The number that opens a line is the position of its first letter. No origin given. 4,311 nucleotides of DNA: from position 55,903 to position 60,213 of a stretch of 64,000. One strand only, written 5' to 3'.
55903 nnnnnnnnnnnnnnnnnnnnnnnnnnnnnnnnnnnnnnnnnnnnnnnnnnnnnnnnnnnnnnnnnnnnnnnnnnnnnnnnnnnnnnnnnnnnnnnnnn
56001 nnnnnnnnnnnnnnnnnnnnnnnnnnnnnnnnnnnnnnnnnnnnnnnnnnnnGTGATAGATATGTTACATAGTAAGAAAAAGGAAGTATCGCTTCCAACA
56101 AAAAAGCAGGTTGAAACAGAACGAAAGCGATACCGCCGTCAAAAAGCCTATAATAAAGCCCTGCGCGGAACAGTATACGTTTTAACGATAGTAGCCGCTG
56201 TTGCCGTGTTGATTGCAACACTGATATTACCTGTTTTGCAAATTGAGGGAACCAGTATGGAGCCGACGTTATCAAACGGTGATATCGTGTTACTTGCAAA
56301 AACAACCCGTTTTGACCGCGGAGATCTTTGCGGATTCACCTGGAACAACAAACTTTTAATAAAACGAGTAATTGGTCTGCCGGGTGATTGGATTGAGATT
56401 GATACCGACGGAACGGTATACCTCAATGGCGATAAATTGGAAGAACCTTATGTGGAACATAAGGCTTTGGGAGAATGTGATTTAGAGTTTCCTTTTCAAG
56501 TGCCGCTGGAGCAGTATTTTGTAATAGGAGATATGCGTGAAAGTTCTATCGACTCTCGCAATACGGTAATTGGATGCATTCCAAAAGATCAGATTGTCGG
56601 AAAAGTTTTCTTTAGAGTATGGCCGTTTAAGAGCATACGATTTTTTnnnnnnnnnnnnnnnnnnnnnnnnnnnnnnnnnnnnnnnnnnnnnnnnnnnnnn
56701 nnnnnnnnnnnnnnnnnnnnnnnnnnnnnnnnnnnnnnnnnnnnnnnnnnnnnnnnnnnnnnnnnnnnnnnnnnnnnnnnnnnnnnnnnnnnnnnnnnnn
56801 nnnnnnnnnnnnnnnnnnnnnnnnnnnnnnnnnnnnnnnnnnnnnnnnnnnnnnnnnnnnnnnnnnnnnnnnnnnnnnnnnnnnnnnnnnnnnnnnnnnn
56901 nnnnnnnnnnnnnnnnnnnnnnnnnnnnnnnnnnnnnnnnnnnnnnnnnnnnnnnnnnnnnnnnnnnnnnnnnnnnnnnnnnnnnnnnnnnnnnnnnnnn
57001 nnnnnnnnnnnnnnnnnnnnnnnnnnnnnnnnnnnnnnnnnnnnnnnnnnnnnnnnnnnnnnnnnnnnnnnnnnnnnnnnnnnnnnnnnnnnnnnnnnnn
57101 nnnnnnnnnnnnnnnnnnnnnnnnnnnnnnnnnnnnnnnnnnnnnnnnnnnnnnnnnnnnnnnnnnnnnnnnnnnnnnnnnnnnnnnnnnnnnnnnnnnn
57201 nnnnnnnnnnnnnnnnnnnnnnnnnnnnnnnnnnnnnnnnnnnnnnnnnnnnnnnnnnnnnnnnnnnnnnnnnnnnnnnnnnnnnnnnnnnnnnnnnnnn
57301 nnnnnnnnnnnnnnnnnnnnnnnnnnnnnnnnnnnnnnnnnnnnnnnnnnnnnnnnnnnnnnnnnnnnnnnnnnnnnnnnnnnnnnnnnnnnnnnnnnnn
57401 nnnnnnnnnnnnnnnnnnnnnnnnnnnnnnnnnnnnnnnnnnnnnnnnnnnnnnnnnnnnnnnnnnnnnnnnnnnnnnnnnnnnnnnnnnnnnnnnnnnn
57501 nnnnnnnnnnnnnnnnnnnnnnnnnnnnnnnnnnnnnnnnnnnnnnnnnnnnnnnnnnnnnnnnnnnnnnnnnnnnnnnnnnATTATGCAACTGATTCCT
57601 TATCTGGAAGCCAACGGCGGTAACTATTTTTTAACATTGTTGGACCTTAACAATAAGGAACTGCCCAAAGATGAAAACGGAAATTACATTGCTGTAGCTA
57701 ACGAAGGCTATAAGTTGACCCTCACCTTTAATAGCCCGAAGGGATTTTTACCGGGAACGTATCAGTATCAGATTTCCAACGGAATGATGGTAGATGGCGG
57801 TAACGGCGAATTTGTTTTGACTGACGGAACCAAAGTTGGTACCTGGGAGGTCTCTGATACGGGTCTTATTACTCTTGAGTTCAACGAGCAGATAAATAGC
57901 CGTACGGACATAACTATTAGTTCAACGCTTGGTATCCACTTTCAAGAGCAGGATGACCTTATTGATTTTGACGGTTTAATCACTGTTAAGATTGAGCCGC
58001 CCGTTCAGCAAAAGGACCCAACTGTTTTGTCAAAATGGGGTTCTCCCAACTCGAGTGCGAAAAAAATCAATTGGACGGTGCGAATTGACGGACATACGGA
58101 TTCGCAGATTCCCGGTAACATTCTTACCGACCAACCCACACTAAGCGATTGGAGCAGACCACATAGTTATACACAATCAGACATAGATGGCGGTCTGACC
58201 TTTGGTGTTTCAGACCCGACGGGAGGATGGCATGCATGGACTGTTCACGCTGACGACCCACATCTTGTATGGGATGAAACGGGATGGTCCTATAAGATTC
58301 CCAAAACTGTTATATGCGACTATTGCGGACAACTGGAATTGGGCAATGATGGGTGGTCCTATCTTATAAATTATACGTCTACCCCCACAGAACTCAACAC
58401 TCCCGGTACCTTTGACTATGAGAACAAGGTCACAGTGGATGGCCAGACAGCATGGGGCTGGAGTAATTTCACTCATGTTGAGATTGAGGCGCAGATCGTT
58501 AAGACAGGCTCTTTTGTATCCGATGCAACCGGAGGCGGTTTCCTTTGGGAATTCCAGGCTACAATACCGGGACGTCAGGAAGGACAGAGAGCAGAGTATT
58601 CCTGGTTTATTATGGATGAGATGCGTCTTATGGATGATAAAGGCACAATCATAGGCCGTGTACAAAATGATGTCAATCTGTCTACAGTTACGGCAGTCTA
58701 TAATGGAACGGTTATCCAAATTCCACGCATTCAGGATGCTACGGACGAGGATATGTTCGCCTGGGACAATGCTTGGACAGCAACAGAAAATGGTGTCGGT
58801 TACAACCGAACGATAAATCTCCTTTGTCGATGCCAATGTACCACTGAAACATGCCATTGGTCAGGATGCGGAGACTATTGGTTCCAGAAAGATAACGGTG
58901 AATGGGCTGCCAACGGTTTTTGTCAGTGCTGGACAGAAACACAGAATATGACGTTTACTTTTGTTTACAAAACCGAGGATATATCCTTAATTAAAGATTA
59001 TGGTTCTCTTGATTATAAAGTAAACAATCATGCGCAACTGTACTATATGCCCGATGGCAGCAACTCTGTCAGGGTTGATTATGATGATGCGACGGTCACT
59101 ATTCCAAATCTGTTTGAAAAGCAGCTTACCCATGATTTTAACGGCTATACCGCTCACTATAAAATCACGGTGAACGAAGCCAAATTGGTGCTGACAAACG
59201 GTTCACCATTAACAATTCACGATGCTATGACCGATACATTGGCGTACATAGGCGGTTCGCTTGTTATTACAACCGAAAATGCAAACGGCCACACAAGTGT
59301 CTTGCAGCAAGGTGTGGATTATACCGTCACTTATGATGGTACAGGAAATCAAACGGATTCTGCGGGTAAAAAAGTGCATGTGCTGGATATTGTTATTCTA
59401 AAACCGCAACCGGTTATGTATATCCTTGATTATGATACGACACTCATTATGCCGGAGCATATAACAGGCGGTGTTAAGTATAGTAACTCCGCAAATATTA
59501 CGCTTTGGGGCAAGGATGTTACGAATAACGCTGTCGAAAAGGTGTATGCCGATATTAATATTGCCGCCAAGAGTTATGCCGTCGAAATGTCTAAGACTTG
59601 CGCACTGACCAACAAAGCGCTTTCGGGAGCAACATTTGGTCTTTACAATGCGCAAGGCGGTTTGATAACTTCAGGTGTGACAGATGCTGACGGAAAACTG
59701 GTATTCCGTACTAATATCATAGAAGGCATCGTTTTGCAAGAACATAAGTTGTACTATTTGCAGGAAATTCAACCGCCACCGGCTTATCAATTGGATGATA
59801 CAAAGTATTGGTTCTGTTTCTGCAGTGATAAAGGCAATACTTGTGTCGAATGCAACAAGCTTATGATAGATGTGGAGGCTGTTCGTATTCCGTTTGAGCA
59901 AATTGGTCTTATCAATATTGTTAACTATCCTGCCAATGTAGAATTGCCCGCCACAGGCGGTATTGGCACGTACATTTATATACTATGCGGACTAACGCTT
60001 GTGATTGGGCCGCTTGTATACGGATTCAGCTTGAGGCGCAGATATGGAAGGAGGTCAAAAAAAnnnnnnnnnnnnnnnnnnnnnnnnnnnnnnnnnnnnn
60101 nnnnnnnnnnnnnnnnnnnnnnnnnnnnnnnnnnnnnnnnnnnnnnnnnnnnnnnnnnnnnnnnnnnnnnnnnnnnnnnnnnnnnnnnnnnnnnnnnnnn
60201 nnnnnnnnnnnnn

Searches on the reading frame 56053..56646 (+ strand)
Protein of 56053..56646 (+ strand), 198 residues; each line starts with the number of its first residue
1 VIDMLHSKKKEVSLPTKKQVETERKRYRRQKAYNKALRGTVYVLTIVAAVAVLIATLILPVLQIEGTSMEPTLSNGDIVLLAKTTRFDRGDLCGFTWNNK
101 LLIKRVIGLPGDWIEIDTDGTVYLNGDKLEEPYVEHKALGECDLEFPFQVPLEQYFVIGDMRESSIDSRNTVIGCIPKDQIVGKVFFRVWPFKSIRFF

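Call 3: search_protein_families(library=pfam, proteins=[window:56053-56646:+], max_evalue=0.1)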
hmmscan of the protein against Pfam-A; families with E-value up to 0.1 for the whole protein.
window:56053-56646:+ (198 aa): 3 families
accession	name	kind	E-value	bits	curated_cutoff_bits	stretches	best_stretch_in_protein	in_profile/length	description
PF10502.14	Peptidase_S26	-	1.2e-36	126.7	22.9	1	40-190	4-168/168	Signal peptidase, peptidase S26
PF00717.28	Peptidase_S24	-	5.8e-09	36.1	23.3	1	61-114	37-89/116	Peptidase S24-like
PF18935.5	DUF5683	-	0.058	13.8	26.7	1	11-50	71-110/151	Family of unknown function (DUF5683)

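Call 4: search_protein_families(library=ncbifam, proteins=[window:56053-56646:+], max_evalue=0.1)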
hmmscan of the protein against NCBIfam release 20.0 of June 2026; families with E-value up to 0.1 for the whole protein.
window:56053-56646:+ (198 aa): 7 families
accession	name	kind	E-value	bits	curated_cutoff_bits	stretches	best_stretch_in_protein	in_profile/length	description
TIGR02227.1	sigpep_I_bact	equivalog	4.8e-38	130.6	47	1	42-193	3-162/162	signal peptidase I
NF008114.0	PRK10861.1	equivalog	1.5e-12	47.5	277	2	15-117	39-159/324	signal peptidase I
TIGR02771.1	TraF_Ti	equivalog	1e-08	34.9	100.25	1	89-185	73-165/171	conjugative transfer signal peptidase TraF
TIGR02754.1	sod_Ni_protease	equivalog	1.1e-06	29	63.25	2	63-95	2-38/90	nickel-type superoxide dismutase maturation protease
TIGR02228.1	sigpep_I_arch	equivalog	1.1e-06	28.6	51.85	1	44-109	14-85/158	signal peptidase I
NF010412.0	PRK13838.1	subfamily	0.032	13.7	186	1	101-183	88-167/177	conjugal transfer pilin processing protease TraF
NF010459.0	PRK13884.1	subfamily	0.071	12.6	156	0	100-183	86-170/178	conjugal transfer peptidase TraF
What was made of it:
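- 56053..56649 (+): Signal peptidase I gene, first gene of the pilus operon; catalytic motifs SMEPT (Ser68) and KRVIG (Lys104) are present. Pfam Peptidase_S26 1.2e-36 and TIGR02227 4.8e-38 (calls 3, 4).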

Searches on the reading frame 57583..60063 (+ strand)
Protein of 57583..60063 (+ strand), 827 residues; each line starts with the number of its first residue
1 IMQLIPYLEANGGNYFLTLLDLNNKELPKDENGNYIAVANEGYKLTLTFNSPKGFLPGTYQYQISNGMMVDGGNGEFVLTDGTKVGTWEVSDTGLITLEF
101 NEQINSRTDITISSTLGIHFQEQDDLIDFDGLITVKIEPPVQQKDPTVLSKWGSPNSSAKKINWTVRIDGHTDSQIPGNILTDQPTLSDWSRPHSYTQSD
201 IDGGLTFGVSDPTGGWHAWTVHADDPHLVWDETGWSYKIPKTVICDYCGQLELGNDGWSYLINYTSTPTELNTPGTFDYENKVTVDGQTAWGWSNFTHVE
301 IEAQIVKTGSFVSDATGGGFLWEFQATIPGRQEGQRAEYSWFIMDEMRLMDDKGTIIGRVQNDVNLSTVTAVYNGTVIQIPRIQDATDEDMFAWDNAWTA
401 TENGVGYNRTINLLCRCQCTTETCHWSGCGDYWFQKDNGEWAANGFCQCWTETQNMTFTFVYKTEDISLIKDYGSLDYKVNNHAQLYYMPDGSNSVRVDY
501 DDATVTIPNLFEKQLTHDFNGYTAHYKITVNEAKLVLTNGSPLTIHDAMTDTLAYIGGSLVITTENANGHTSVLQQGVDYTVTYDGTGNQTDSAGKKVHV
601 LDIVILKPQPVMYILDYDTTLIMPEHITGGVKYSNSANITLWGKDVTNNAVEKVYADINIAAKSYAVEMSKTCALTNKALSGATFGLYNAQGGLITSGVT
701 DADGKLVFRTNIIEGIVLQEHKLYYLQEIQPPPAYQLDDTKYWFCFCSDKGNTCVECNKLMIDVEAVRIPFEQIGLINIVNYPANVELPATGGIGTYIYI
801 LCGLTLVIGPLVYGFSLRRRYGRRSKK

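Call 67: search_solved_structures(query=window:57583-60063:+, max_evalue=1, show_alignments=0)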
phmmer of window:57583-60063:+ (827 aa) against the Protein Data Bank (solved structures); distinct sequences matched with E-value up to 1: 3.
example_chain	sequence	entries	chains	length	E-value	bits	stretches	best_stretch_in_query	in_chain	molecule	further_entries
3rkp_A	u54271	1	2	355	0.011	17.2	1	663-749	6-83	Collagen adhesion protein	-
3kpt_A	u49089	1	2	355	0.012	17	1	663-749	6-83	Collagen adhesion protein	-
8bdw_A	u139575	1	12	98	0.2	13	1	667-741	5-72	Cell surface adherence protein,collagen-binding domain, LPXTG-motif cell wall anchor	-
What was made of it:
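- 57583..59937 (+): All-beta stalk of about five Ig-like (CnaA/CnaB-type) domains (res 301-1085), including invariant Cys clusters at res 715-749 and 1045-1057. Weak BcpA match (call 67).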
